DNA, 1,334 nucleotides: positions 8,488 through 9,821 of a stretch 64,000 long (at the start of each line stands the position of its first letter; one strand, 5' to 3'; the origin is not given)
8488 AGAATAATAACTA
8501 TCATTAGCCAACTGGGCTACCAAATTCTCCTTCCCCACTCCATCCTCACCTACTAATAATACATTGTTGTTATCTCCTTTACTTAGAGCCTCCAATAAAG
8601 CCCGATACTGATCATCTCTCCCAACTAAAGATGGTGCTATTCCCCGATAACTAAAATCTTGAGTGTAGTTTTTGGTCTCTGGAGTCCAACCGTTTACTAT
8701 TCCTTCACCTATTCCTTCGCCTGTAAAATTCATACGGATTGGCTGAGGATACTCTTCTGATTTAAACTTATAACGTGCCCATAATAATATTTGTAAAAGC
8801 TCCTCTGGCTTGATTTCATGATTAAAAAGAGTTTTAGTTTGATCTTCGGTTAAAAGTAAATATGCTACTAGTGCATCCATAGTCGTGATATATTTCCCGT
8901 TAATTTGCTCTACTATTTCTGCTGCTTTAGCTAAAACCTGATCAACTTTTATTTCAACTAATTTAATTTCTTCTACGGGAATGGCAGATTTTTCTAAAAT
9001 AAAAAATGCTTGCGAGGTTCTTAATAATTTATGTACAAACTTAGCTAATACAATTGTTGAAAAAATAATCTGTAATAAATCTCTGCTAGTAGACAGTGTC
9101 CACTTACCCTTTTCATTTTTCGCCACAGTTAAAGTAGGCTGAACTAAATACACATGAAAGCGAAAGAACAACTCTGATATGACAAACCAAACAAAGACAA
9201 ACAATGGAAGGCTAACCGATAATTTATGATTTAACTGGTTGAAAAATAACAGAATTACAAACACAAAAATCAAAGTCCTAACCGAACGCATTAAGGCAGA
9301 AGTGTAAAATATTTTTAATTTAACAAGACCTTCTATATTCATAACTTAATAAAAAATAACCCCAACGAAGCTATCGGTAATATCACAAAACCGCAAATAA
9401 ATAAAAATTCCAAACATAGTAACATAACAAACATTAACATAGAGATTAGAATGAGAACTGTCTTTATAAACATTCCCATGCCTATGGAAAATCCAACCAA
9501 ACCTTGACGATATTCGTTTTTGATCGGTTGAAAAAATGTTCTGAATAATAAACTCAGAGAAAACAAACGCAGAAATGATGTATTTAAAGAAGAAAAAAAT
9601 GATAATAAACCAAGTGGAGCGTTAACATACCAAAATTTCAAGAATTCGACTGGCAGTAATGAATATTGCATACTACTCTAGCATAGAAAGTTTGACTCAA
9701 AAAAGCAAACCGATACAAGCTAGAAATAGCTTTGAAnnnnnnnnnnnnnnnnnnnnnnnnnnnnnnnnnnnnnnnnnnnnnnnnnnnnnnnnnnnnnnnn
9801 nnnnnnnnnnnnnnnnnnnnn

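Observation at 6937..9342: Membrane-anchored Hsp100-like protein whose first ATPase domain is degenerate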

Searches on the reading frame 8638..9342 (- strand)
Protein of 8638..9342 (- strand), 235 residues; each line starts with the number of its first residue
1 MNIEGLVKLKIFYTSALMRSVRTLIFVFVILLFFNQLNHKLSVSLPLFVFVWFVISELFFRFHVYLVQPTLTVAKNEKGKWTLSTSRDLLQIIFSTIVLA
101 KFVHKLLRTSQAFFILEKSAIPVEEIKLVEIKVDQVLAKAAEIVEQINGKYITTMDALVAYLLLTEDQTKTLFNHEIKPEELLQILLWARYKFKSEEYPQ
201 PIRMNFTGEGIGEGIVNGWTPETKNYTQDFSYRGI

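Call 26: search_protein_representatives(protein=window:8638-9342:-)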
Query: 235 residues. Proteins with E-value up to 0.001 (for the whole library): 70; up to 1e-10: 53; up to 1e-30: 12. The best 70 are listed.
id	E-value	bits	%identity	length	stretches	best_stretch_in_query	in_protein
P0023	5.1e-41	157.5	38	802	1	7-231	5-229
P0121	1.6e-38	149.3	40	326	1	16-232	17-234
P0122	8.2e-38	147.0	38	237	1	2-232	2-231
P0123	7.7e-36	140.5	38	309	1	11-231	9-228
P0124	2.8e-34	135.4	35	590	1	7-233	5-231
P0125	5.9e-34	134.4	35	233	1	12-231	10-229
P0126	1.5e-33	133.1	35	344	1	9-231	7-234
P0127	2.1e-33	132.6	35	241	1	8-231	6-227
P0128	2.3e-32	129.2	35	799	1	12-233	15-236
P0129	2.7e-32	129.0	34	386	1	7-232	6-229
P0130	1.4e-31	126.6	35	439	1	7-234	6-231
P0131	3.0e-31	125.5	38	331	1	56-231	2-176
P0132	1.4e-29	120.1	40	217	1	8-213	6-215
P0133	2.9e-29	119.0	34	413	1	12-231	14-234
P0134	1.7e-28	116.5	37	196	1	53-231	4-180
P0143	1.5e-23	100.4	34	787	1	8-232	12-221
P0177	1.4e-08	51.5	21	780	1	21-233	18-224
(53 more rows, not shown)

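Call 50: find_encoding_contigs(protein=P0177, flank=6000, max_places=1)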
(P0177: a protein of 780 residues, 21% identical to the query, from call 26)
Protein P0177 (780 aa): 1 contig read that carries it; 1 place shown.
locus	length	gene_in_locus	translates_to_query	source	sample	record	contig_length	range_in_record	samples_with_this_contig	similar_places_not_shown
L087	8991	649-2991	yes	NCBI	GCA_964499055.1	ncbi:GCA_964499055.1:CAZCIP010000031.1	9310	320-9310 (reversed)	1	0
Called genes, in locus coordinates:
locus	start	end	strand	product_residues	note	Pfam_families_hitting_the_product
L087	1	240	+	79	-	?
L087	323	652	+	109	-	-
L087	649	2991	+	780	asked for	PF01695:IstB_IS21 (faint), PF00004:AAA (weak), PF17871:AAA_lid_9 (weak), PF00158:Sigma54_activat (weak), PF00004:AAA (weak), PF07724:AAA_2, PF07728:AAA_5, PF10431:ClpB_D2-small, +4 more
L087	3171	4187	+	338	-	PF00389:2-Hacid_dh, PF02826:2-Hacid_dh_C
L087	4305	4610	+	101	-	PF01371:Trp_repressor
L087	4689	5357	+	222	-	-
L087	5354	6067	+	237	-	PF24827:AstE_AspA_cat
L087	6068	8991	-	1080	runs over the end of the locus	?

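Call 51: find_encoding_contigs(protein=P0143, flank=6000, max_places=1)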
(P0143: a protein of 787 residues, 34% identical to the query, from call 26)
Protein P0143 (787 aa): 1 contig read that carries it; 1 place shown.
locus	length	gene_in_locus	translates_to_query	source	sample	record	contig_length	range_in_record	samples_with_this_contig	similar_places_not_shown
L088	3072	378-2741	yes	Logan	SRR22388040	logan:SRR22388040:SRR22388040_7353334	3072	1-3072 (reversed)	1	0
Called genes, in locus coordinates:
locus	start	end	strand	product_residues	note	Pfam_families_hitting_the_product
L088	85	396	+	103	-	-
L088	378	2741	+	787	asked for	PF05673:DUF815 (faint), PF01695:IstB_IS21 (faint), PF00004:AAA, PF17871:AAA_lid_9, PF00004:AAA, PF07724:AAA_2, PF07728:AAA_5 (weak), PF10431:ClpB_D2-small, +6 more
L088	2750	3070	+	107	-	?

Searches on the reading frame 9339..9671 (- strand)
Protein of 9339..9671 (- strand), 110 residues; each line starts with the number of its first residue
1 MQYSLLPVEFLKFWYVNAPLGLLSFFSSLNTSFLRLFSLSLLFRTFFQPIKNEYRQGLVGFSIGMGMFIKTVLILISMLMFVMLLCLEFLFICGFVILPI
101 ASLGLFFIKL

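Call 3: search_protein_families(library=pfam, proteins=[window:9339-9671:-], max_evalue=0.01)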
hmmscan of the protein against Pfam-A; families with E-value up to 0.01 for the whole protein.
window:9339-9671:- (110 aa): 0 families

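Call 4: search_protein_families(library=ncbifam, proteins=[window:9339-9671:-], max_evalue=0.01)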
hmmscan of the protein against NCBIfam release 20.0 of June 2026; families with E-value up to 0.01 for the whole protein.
window:9339-9671:- (110 aa): 0 families

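Call 29: find_homologous_proteins(query=A1, max_evalue=0.001)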
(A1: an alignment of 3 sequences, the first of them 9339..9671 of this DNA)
Query A1 (3 sequences) (110 aa, profile of the alignment): 1139 proteins with E <= 0.001 among 1847 candidates; the best 120 are listed.
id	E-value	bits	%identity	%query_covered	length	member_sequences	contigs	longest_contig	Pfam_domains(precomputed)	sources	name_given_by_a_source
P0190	4.3e-47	177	50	97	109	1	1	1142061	-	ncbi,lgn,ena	-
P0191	1.2e-46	175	50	98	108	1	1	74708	-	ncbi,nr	ncbi:MAG TPA: hypothetical protein VLF93_04955 [Candidatus Saccharimonadales bacterium]|nr:hypotheti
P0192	2.2e-44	168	55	97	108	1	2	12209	-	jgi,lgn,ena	-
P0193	9.0e-44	166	56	97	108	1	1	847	-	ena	-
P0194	2.0e-43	165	56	98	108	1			-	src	-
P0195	2.0e-43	165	54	98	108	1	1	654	-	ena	-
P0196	2.3e-43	165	53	97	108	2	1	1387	-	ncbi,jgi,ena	-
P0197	3.2e-43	164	52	97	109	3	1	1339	-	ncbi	-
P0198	1.2e-42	163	55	98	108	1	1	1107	-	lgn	-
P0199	1.2e-42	163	53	96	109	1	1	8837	-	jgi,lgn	-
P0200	1.2e-42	162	50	98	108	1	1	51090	-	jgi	jgi:hypothetical protein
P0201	1.4e-42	162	57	97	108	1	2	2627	-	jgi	jgi:hypothetical protein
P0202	1.8e-42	162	53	97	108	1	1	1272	-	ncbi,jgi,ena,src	-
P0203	2.3e-42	162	54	98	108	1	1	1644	-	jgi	-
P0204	3.6e-42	161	52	98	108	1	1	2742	-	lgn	-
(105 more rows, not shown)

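Call 55: search_protein_families(library=pfam, alignment_id=A4, max_evalue=1)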
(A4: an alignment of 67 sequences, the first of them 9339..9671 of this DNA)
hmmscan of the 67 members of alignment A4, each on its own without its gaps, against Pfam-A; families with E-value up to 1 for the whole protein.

A. member 1, window:9339-9671:- (110 aa): 1 family
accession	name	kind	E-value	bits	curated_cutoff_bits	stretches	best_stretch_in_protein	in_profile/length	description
PF07332.16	Phage_holin_3_6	-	0.16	12.5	28.4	1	39-98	11-75/116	Putative Actinobacterial Holin-X, holin superfamily III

B. families by the number of members that match (of 67 scanned): 11 families
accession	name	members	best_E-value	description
PF03208.24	PRA1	4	0.26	PRA1 family protein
PF13858.11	DUF4199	3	0.01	Protein of unknown function (DUF4199)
PF07332.16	Phage_holin_3_6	2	0.16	Putative Actinobacterial Holin-X, holin superfamily III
PF03901.23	Glyco_transf_22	1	0.057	Alg9-like mannosyltransferase family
PF17717.6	DUF5562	1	0.12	Family of unknown function (DUF5562)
PF14256.11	YwiC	1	0.12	YwiC-like protein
PF07353.17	Uroplakin_II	1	0.17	Uroplakin II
PF09803.14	Pet100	1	0.17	Pet100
PF21061.3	Reovirus_L2_7th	1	0.18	Reovirus core-spike protein lambda-2 (L2), 7th domain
PF01275.24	Myelin_PLP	1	0.24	Myelin proteolipid protein (PLP or lipophilin)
PF11384.13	DUF3188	1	0.52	Protein of unknown function (DUF3188)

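Call 66: predict_structure(alignment_id=A5)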
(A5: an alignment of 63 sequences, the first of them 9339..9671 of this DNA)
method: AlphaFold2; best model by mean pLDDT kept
length: 110 residues; sequences in the alignment: 63
mean_pLDDT: 91.0   pTM: 0.72
mean pLDDT of the five models: 91.0, 90.5, 90.1, 87.0, 85.7
residues with pLDDT >= 90: 77; 70-90: 30; 50-70: 3; < 50: 0
segments of 3 or more residues with pLDDT < 50: none
pLDDT, mean of each block of 10 residues (from residue 1): 88 95 97 91 88 79 92 95 97 95 84
secondary structure, 60 per line:
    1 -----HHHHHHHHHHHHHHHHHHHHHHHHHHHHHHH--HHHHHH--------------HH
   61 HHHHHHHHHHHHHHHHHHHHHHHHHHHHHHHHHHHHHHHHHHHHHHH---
elements in order: H6-36 H39-44 H59-107

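Call 68: fold_search(model_id=the predicted structure, library=pdb)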
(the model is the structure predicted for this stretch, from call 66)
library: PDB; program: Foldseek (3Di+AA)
matches with E <= 10: 11; with E <= 0.001: 0
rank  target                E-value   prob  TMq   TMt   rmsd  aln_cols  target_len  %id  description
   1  9fqr_D6               5.6e+00  0.15  0.38  0.20   8.2        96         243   10  96-nm repeat of axonemal doublet microtubules from bovine sperm (released 2025-03-26)
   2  8ik3_B                6.6e+00  0.03  0.20  0.08  13.9       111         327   17  Structure of Stimulator of interferon genes/ligand complex (released 2023-05-17)
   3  3zo6_E                7.4e+00  0.06  0.21  0.30  11.6        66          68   15  Crystal structure of Bacillus pseudofirmus OF4 mutant ATP synthase c12 ring. (released 2013-05-01)
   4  7q3h_A                7.4e+00  0.04  0.24  0.07  19.9       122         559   16  Pentameric ligand-gated ion channel, DeCLIC at pH 7 with 10 mM EDTA (released 2022-11-16)
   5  9umg_A                8.3e+00  0.08  0.33  0.33  19.9        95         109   15  Cryo-EM structure of VTC complex(Vtc5/Vtc4/Vtc3/Vtc1) (released 2026-01-21)
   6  9fqr_FO               8.3e+00  0.06  0.30  0.30  10.0        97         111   16  96-nm repeat of axonemal doublet microtubules from bovine sperm (released 2025-03-26)
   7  9b3t_F                8.8e+00  0.05  0.24  0.12   8.9        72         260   17  Octameric prenyltransferase domain of linkerless Fusicoccadiene synthase with C2 symmetry without associated cyclase d (released 2024-09-25)
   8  8snb_8U               9.3e+00  0.06  0.30  0.28  11.0       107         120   13  atomic model of sea urchin sperm doublet microtubule (48-nm periodicity) (released 2023-06-28)
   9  2e92_B                9.3e+00  0.06  0.31  0.15  15.6       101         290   14  S. cerevisiae geranylgeranyl pyrophosphate synthase in complex with magnesium and BPH-261 (released 2007-06-12)
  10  8iyj_V0               9.9e+00  0.08  0.34  0.19   9.4        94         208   15  Cryo-EM structure of the 48-nm repeat doublet microtubule from mouse sperm (released 2023-07-05)
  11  5y8t_C                9.9e+00  0.06  0.25  0.18  10.3        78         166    9  Crystal structure of Bacillus subtilis PadR in complex with p-coumaric acid (released 2017-11-29)

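Call 69: list_cluster_members(proteins=[P0001, window:9339-9671:-, window:11891-14944:-])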
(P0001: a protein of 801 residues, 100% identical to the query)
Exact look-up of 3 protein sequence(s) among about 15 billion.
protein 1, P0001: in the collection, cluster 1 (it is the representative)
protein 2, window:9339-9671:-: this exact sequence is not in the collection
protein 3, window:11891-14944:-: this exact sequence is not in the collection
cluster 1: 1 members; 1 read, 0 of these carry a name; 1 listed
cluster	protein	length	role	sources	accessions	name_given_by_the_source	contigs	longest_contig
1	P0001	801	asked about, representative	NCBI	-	-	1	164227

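Call 81: find_related_loci(query=A5, collection=metagenome_contigs, flank=3500)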
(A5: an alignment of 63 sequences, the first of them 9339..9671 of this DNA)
Query A5 (110 aa) in metagenome_contigs; peptide patterns used: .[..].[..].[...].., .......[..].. (x = any residue, [..] = any of these).
600 stretches matched a pattern (row limit reached: there are more); 216 encode a relative of the query (tblastn E <= 1e-3); the best 80 are kept; 80 distinct loci.
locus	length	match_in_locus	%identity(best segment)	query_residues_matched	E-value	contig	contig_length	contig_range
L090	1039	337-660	54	1-108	6e-37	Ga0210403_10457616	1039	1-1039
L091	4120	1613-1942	56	1-110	3e-35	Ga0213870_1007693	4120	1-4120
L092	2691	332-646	59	1-105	9e-35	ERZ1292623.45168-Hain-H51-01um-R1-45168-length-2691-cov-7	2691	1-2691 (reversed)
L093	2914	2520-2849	55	1-110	5e-35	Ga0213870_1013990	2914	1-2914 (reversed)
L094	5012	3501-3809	55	1-103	8e-35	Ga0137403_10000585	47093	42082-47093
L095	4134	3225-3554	55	1-110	1e-34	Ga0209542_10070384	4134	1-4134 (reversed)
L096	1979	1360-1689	67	1-110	1e-34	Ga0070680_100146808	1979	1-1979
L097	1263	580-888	54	1-103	3e-35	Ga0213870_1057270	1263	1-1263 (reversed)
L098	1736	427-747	53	1-107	6e-34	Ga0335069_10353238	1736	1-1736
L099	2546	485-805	54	1-107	5e-34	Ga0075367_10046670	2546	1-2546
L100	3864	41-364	52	1-108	2e-33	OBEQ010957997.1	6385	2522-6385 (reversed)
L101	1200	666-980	56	1-105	3e-34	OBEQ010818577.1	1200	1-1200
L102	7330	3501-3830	55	1-110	1e-33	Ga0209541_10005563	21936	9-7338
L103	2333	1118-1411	54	3-100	5e-33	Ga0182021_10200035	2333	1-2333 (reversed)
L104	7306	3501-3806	56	4-105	4e-33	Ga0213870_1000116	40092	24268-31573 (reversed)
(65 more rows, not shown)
